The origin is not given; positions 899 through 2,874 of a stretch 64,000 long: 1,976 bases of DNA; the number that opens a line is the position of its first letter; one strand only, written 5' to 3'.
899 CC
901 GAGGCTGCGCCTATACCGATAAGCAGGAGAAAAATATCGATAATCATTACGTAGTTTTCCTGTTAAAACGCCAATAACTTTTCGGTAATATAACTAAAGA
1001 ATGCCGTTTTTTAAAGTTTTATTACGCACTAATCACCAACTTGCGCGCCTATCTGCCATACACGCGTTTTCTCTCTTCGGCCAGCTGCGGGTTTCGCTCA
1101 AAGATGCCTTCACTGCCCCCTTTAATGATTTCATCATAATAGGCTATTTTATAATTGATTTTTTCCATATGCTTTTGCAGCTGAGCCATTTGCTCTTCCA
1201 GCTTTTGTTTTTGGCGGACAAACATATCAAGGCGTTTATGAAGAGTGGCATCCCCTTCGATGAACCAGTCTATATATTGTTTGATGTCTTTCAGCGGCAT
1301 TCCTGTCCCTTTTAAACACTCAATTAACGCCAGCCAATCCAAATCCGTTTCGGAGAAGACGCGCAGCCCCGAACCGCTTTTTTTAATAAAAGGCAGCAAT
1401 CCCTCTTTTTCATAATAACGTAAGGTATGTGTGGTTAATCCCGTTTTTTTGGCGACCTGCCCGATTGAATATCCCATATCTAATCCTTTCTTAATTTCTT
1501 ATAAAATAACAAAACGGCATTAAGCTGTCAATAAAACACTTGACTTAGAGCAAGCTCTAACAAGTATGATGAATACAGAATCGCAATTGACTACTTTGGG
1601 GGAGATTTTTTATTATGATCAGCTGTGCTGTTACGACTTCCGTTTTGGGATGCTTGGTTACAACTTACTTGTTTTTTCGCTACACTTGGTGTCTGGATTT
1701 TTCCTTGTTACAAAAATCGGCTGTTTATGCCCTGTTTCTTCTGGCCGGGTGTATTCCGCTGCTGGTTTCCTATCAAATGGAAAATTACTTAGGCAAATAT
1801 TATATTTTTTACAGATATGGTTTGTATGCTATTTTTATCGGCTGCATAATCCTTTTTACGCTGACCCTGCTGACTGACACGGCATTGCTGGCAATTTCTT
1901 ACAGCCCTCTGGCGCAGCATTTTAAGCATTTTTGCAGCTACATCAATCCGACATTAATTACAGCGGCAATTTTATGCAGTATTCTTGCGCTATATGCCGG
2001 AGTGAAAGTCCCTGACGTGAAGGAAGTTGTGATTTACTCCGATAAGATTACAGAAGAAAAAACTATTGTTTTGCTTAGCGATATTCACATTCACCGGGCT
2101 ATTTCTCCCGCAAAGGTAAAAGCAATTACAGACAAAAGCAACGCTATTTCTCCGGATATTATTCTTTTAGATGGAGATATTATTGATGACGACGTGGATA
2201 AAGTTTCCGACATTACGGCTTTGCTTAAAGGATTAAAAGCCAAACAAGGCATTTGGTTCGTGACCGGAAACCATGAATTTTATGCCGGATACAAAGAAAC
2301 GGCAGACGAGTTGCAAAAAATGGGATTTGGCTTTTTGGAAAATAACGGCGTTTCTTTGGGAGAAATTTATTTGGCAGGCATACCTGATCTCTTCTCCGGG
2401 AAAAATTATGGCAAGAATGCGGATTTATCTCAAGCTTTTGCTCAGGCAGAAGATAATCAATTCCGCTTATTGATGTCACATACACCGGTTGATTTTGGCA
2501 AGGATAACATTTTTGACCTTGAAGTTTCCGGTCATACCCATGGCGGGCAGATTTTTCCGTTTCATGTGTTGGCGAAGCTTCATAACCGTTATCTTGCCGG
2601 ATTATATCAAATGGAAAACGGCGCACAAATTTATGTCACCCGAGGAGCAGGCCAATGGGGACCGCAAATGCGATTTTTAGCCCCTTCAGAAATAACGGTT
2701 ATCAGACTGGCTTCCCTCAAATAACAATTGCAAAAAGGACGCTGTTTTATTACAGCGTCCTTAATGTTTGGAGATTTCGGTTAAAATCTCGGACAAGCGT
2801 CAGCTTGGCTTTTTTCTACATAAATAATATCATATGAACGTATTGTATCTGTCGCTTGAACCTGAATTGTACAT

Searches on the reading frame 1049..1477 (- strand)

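Call 21: search_protein_families(library=pfam, proteins=[window:1049-1477:-], max_evalue=0.01)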
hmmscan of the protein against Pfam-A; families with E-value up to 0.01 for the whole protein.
window:1049-1477:- (142 aa): 6 families
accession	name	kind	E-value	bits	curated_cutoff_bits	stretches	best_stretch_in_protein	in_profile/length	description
PF13411.12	MerR_1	-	3.7e-22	78.7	21.6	1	3-69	1-66/69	MerR HTH family regulatory protein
PF00376.29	MerR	-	2.8e-14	53.1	28.2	1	4-41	1-38/38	MerR family regulatory protein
PF09278.17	MerR-DNA-bind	-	1.8e-07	32.1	25.4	1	46-104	1-59/65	MerR, DNA binding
PF12728.13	HTH_17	-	0.0018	19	27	1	3-47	2-44/51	Helix-turn-helix domain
PF08227.16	DASH_Hsk3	-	0.0069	17.2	24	0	88-108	2-22/45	DASH complex subunit Hsk3 like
PF11083.13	Relaxase_C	-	0.0093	16.6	30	0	86-119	24-57/125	C-terminal helical hairpin domain from relaxase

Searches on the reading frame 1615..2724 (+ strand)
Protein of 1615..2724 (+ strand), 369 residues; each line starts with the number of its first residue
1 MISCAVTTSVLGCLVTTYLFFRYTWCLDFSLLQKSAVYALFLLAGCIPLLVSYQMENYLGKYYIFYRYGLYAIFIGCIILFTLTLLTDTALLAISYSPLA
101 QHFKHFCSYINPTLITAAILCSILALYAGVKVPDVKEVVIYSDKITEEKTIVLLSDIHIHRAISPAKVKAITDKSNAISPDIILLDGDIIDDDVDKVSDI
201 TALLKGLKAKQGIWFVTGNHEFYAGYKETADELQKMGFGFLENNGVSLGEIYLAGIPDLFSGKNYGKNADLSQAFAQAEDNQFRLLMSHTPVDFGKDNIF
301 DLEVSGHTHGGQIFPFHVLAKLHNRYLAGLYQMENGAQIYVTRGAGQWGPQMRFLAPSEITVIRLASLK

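Call 21: search_protein_families(library=pfam, proteins=[window:1615-2724:+], max_evalue=0.01)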
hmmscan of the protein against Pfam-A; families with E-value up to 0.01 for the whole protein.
window:1615-2724:+ (369 aa): 2 families
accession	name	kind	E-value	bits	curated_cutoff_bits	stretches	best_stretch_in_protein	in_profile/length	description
PF00149.33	Metallophos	-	9.7e-12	46.2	21.5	1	150-310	2-190/191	Calcineurin-like phosphoesterase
PF12850.12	Metallophos_2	-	0.0097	16.4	27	0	151-260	3-60/154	Calcineurin-like phosphoesterase superfamily domain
